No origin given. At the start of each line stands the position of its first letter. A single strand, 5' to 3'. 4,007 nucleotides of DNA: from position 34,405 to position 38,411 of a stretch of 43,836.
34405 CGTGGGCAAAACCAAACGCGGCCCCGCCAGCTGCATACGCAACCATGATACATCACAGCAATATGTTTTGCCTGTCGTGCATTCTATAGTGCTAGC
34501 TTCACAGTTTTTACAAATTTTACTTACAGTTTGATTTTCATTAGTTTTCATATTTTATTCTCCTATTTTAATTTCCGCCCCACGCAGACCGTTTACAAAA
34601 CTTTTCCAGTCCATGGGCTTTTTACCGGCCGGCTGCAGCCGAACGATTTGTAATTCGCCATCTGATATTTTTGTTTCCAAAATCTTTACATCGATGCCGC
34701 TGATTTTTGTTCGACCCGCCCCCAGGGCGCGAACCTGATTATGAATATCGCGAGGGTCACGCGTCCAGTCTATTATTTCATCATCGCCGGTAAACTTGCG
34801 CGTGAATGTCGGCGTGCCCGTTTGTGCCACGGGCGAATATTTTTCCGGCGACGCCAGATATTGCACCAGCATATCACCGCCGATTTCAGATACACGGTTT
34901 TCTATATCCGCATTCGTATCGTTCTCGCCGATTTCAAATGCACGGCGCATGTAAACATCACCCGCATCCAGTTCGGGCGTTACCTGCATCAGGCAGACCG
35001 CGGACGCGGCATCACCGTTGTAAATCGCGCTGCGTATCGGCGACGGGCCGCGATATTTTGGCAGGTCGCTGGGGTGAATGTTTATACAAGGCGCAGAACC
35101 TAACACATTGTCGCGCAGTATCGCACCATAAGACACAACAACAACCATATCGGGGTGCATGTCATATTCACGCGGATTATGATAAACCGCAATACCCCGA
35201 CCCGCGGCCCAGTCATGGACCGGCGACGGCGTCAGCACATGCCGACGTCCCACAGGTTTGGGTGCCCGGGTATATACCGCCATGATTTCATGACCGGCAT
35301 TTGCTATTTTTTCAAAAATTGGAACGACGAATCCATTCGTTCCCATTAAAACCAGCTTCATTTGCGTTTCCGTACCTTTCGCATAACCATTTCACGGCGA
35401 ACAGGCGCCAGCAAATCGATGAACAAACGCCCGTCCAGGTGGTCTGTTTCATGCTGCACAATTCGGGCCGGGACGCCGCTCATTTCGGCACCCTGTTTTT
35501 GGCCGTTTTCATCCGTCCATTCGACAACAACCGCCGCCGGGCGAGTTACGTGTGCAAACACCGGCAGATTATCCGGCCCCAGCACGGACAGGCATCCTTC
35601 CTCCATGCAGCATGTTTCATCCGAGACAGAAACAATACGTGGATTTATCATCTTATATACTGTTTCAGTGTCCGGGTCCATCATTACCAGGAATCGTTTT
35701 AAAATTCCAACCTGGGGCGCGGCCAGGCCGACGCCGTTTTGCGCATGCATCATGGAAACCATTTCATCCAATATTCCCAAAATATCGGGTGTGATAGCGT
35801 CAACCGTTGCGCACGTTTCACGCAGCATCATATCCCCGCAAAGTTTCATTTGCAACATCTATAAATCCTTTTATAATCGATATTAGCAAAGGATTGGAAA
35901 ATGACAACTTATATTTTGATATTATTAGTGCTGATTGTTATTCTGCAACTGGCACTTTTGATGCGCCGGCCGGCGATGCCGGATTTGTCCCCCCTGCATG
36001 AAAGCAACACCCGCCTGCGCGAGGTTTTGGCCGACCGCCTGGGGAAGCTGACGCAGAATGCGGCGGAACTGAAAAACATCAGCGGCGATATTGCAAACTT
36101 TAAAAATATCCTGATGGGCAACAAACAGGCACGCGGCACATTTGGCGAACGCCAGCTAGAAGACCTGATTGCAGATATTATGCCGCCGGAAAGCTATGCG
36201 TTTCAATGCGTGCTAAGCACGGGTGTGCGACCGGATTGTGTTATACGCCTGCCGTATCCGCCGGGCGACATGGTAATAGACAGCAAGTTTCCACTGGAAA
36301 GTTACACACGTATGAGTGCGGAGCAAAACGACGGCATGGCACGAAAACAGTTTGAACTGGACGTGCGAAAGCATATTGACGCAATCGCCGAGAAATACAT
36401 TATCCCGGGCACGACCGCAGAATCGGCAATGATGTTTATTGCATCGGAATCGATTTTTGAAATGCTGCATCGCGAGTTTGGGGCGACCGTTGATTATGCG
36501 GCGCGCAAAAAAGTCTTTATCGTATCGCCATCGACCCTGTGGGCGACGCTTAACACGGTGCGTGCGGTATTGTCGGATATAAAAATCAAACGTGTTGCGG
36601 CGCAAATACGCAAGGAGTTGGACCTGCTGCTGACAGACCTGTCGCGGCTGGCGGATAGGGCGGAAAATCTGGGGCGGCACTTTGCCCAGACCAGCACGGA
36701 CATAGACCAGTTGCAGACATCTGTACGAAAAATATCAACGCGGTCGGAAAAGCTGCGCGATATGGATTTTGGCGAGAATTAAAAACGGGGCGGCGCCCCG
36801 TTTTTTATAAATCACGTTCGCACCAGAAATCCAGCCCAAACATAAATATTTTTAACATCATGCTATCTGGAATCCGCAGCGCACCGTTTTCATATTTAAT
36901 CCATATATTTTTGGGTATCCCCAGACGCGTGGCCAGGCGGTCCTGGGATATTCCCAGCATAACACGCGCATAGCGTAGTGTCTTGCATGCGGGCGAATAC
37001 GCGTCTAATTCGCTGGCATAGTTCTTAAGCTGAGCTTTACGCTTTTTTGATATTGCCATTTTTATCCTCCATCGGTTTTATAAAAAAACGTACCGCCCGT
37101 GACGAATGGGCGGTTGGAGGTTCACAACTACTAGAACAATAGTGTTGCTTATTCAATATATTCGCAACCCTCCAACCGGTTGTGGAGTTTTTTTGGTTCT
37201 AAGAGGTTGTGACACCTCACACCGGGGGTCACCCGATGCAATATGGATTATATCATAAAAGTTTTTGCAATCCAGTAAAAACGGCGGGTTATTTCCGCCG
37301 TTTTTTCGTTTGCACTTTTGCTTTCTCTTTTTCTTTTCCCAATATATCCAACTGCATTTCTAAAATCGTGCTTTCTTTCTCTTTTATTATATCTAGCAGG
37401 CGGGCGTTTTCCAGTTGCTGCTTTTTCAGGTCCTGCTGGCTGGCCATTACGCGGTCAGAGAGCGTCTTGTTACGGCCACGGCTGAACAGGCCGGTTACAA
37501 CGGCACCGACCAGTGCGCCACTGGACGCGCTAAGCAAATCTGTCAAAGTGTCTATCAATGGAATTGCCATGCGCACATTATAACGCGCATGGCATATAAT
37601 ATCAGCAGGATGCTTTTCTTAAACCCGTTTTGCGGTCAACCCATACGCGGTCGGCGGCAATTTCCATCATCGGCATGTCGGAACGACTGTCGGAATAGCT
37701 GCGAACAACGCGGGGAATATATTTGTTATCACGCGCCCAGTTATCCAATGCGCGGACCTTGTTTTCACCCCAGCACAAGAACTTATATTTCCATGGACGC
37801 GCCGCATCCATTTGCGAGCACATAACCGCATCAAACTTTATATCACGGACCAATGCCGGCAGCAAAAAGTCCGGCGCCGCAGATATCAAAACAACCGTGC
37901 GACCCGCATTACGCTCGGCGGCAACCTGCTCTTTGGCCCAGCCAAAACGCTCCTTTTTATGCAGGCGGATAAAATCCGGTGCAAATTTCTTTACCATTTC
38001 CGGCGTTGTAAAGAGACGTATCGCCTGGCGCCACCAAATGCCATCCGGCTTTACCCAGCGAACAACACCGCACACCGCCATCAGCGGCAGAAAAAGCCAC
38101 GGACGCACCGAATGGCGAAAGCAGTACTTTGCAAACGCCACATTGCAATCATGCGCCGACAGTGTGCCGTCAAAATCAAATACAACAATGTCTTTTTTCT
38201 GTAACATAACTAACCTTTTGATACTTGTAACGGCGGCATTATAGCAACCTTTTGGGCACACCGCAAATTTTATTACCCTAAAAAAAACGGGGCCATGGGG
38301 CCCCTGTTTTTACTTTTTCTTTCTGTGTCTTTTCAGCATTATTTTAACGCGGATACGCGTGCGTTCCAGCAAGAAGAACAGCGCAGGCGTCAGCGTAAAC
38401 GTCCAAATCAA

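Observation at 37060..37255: Second copy of the RNA/HTH module 33.6 kb away: RNA blocks are identical while the proteins have diverged, with compensatory stem changes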

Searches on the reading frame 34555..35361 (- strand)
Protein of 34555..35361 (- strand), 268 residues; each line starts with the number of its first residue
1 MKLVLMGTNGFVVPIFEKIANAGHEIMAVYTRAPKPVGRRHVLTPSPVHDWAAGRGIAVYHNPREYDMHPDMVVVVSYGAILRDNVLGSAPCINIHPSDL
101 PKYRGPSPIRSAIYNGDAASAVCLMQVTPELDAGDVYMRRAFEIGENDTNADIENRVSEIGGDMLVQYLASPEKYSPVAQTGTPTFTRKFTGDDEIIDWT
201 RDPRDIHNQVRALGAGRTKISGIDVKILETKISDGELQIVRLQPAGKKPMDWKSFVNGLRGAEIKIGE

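Call 16: search_protein_families(library=pfam, proteins=[window:34555-35361:-], max_evalue=0.01)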
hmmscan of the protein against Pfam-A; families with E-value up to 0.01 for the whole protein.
window:34555-35361:- (268 aa): 2 families
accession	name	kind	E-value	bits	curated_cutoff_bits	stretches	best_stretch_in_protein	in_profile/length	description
PF00551.24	Formyl_trans_N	-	1.6e-24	87.1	26.1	1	2-168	2-180/181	Formyl transferase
PF02911.23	Formyl_trans_C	-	3.1e-09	37.4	21.1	2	192-234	4-49/100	Formyl transferase, C-terminal domain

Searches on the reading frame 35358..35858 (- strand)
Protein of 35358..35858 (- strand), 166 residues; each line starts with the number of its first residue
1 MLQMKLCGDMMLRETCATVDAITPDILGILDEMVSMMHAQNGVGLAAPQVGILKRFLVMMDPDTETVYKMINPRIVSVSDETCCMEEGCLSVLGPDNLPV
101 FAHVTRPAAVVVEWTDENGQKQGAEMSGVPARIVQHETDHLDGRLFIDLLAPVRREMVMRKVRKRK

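Call 16: search_protein_families(library=pfam, proteins=[window:35358-35858:-], max_evalue=0.01)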
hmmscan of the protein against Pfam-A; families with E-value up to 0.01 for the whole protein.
window:35358-35858:- (166 aa): 1 family
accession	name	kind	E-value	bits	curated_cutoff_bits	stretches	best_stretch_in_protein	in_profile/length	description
PF01327.26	Pep_deformylase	-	2e-41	141.7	22.8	1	6-155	6-155/156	Polypeptide deformylase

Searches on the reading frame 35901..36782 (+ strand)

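Call 16: search_protein_families(library=pfam, proteins=[window:35901-36782:+], max_evalue=0.01)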
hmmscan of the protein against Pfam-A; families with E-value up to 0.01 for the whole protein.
window:35901-36782:+ (293 aa): 1 family
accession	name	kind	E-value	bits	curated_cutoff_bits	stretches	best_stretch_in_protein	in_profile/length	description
PF02646.22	RmuC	-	2.6e-54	184.8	26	1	29-290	14-286/291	RmuC family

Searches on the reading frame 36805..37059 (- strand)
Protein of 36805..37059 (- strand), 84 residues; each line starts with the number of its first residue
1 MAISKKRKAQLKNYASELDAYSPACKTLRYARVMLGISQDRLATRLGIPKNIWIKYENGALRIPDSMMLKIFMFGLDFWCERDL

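Call 9: search_protein_families(library=pfam, proteins=[window:36805-37059:-], max_evalue=1)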
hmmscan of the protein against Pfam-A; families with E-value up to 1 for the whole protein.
window:36805-37059:- (84 aa): 5 families
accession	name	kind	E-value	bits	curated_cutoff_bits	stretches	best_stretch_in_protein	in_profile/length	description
PF12844.13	HTH_19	-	6.1e-08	32.9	30.2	1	28-70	4-45/64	Helix-turn-helix domain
PF01381.28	HTH_3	-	1.7e-05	25.2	23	1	28-70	1-42/55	Helix-turn-helix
PF13560.12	HTH_31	-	0.0018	19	27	1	27-65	5-44/64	Helix-turn-helix domain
PF15731.11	MqsA_antitoxin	-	0.012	16.1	30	1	8-69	54-115/131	Antitoxin component of bacterial toxin-antitoxin system, MqsA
PF13413.12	HTH_25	-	0.026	14.8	24.6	1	27-52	1-26/62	Helix-turn-helix domain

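Call 21: find_homologous_proteins(query=window:36805-37059:-, max_evalue=0.001)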
Query window:36805-37059:- (84 aa): 6 proteins with E <= 0.001 among 6 candidates.
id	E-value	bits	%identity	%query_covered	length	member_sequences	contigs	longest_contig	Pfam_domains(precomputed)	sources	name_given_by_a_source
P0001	5.4e-48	178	96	100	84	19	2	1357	PF12844.14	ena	-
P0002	2.7e-31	125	64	100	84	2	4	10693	PF12844.14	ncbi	-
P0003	1.1e-27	114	67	99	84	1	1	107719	PF12844.14,PF01381.29,PF13560.13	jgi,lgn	-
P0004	4.9e-27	111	64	100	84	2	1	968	PF12844.14,PF01381.29,PF13560.13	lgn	-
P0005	2.4e-26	109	63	100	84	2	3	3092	PF01381.29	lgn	-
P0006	2.0e-18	84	69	62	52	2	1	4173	-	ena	-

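Call 22: find_encoding_contigs(protein=P0003, flank=3000, max_places=4)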
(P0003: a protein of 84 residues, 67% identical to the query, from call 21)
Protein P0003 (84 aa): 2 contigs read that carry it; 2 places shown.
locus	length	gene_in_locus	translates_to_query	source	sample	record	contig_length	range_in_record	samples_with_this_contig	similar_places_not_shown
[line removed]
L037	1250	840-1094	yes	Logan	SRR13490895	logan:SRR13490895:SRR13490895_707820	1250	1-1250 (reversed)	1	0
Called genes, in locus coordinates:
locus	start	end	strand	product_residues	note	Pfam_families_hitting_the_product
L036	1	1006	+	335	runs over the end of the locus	PF13356:Arm-DNA-bind_3 (weak), PF22022:Phage_int_M (weak)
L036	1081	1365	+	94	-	PF14573:PP-binding_2 (weak), PF00550:PP-binding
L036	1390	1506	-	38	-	-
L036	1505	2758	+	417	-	PF00109:ketoacyl-synt, PF00108:Thiolase_N (faint), PF02801:Ketoacyl-synt_C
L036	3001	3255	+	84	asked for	PF12844:HTH_19 (weak), PF13560:HTH_31 (weak), PF01381:HTH_3 (weak)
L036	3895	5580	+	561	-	PF00501:AMP-binding, PF13193:AMP-binding_C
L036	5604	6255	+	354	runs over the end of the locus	PF02618:YceG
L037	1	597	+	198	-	?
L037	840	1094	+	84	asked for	PF12844:HTH_19 (weak), PF13560:HTH_31 (weak), PF01381:HTH_3 (weak)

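Call 23: find_encoding_contigs(protein=P0002, flank=3000, max_places=4)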
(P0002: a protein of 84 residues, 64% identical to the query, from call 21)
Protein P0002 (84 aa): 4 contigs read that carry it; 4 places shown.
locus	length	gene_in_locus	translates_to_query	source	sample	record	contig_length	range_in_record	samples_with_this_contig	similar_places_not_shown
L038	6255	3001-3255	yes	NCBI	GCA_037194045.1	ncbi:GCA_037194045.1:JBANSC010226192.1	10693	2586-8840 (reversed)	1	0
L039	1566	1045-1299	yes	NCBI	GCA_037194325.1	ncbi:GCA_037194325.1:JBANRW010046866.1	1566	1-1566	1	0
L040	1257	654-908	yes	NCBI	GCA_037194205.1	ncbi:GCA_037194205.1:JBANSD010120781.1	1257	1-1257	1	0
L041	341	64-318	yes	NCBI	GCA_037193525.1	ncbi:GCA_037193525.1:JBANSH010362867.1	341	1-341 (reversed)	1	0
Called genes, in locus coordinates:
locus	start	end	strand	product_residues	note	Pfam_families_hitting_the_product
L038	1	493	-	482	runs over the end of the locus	PF14134:DUF4301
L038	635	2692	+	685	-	PF23569:NBD_SMAX1, PF00004:AAA, PF17871:AAA_lid_9, PF00158:Sigma54_activat (weak), PF00004:AAA, PF07724:AAA_2, PF07728:AAA_5, PF10431:ClpB_D2-small, +6 more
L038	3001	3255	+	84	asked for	PF12844:HTH_19 (faint)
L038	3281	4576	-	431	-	-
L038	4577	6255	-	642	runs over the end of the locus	PF00664:ABC_membrane, PF02463:SMC_N (weak), PF00005:ABC_tran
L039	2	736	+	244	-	?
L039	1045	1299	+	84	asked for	PF12844:HTH_19 (faint)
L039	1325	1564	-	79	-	?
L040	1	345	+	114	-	?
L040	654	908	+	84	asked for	PF12844:HTH_19 (faint)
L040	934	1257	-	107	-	?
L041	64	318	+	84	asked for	PF12844:HTH_19 (faint)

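Call 24: find_encoding_contigs(protein=P0005, flank=3000, max_places=4)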
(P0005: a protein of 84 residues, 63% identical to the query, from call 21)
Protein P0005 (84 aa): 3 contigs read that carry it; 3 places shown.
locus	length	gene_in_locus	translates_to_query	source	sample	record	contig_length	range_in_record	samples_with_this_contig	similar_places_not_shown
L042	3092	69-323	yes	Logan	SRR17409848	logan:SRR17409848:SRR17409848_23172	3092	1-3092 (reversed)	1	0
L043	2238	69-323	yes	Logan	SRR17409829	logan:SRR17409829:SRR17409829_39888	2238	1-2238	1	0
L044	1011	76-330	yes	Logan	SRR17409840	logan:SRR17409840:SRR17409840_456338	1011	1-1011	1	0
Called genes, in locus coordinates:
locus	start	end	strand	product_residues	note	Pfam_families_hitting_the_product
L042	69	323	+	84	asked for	PF01381:HTH_3 (weak)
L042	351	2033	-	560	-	PF00501:AMP-binding, PF13193:AMP-binding_C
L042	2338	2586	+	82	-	PF01541:GIY-YIG, PF10544:T5orf172 (weak)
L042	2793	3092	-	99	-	?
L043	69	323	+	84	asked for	PF01381:HTH_3 (weak)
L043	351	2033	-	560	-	PF00501:AMP-binding, PF13193:AMP-binding_C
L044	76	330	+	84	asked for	PF01381:HTH_3 (weak)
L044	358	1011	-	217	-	?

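Call 77: search_solved_structures(query=window:36805-37059:-, max_evalue=1)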
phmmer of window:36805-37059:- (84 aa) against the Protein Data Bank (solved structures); distinct sequences matched with E-value up to 1: 7.
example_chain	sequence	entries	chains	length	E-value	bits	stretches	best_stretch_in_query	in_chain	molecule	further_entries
2mez_A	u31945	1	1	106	0.00047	23.8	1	16-65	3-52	Multiprotein Bridging Factor (MBP-like)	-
3f6w_A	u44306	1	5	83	0.05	17.4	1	23-64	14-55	XRE-family like protein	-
8tac_A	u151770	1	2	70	0.08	16.7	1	26-71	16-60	DBP48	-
3f85_A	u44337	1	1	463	0.11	16.3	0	20-39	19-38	homo trimeric fusion of CFA/I fimbrial subunits B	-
1sq8_A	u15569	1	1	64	0.16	15.7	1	27-65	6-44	dh434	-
3eus_A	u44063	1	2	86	0.21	15.4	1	24-63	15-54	DNA-binding protein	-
9oxj_A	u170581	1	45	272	0.88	13.4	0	8-64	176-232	Flagellin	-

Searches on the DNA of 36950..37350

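Call 5: search_rna_families(source=window, start=36950, end=37350, threshold=evalue, max_evalue=10, show_alignments=3)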
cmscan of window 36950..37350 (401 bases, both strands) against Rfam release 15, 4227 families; matches with E-value up to 10: 16.
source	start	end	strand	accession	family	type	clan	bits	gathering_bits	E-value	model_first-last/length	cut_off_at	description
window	37236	37311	+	RF02449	ncr1015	Gene; sRNA;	-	23.8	60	0.36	1-121/121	no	Bacillus sRNA ncr1015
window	37270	37347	-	RF02063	STnc350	Gene; sRNA;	-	19.7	60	0.3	1-68/68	no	Salmonella enterica sRNA STnc350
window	37266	37316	+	RF03523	mir-4703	Gene; miRNA;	-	19.2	88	0.26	1-61/61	no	mir-4703 microRNA precursor family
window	37277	37306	+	RF02629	RmaA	Gene; sRNA;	-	17.7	57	1.4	16-45/113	no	Regulator of motility and amylovoran A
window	37248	37306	+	RF00370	sroD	Gene; sRNA;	-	17.1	50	0.71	1-86/86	no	sroD RNA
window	37031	37112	-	RF00114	S15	Cis-reg; leader;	CL00121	16.7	39.5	0.15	7-89/117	no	Ribosomal S15 leader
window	37241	37318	-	RF02591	Spy1786666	Gene; sRNA;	-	15.9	64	1.8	1-87/87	no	S. pyogenes small RNA 1786666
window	37249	37307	+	RF00057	RyhB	Gene; sRNA;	-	15.5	55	2.9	1-67/67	no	RyhB RNA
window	37274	37350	-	RF01408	sraL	Gene; sRNA;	-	14.3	39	0.66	71-142/142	5'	sraL Hfq binding RNA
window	37195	37315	+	RF00558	L20_leader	Cis-reg; leader;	-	13.8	58.7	5.1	1-127/127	no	Ribosomal protein L20 leader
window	37281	37350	+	RF01291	SNORD97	Gene; snRNA; snoRNA; CD-box;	-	13.8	45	9.7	35-105/142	3'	Small nucleolar RNA SNORD97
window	37202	37307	+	RF02241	Xoo2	Gene; sRNA;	-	12.9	45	5.6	1-78/78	no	Xanthomonadaceae sRNA Xoo2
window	37092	37114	-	RF02677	NsiR4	Gene; sRNA;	-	11.5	40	6.6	41-63/65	no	Nitrogen stress-induced RNA 4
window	37277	37337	-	RF01675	CrcZ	Gene; sRNA;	-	11.4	95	0.62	1-398/398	no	Pseudomonas sRNA CrcZ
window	37274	37306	+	RF00166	PrrB_RsmZ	Gene; sRNA;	CL00106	10.8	44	3.9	100-131/133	no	PrrB/RsmZ RNA family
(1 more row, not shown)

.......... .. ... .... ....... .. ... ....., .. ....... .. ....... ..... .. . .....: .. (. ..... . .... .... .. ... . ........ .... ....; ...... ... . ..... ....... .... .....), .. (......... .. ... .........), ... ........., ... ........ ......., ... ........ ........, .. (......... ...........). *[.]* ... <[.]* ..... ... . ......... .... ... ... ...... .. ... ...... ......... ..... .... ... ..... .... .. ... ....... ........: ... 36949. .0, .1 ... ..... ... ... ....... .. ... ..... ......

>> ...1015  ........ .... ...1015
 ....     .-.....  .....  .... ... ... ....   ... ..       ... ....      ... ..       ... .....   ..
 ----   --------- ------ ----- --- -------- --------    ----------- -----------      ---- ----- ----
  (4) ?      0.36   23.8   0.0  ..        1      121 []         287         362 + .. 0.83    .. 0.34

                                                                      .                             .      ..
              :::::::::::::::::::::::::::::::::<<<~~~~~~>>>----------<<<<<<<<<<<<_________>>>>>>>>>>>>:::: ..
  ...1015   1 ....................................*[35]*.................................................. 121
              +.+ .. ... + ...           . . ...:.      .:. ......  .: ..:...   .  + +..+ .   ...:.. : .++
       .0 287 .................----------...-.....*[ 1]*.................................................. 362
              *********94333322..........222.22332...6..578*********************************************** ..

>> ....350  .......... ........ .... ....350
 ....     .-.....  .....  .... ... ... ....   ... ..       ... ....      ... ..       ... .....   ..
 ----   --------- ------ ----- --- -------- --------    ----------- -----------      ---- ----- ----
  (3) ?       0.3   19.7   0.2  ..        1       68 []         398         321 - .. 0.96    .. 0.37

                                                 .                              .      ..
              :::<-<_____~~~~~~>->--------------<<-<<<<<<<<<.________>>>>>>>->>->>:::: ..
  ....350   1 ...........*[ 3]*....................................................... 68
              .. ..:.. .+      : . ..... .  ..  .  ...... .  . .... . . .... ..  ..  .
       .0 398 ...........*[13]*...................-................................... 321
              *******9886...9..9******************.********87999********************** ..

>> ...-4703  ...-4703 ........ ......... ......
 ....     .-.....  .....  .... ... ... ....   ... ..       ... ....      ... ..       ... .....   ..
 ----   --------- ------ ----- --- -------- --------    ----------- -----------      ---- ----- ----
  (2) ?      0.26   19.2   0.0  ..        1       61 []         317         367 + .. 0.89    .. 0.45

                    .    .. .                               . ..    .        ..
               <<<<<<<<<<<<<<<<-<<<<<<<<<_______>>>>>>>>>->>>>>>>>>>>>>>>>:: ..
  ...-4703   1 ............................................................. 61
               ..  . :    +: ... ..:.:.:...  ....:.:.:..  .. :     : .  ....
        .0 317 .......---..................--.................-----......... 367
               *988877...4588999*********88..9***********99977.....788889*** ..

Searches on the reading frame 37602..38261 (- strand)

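Call 16: search_protein_families(library=pfam, proteins=[window:37602-38261:-], max_evalue=0.01)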
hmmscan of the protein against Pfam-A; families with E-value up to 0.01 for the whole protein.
window:37602-38261:- (219 aa): 1 family
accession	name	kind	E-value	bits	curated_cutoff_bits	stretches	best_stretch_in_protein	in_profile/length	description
PF12710.13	HAD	-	5.1e-20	73.1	27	1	26-200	1-189/189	haloacid dehalogenase-like hydrolase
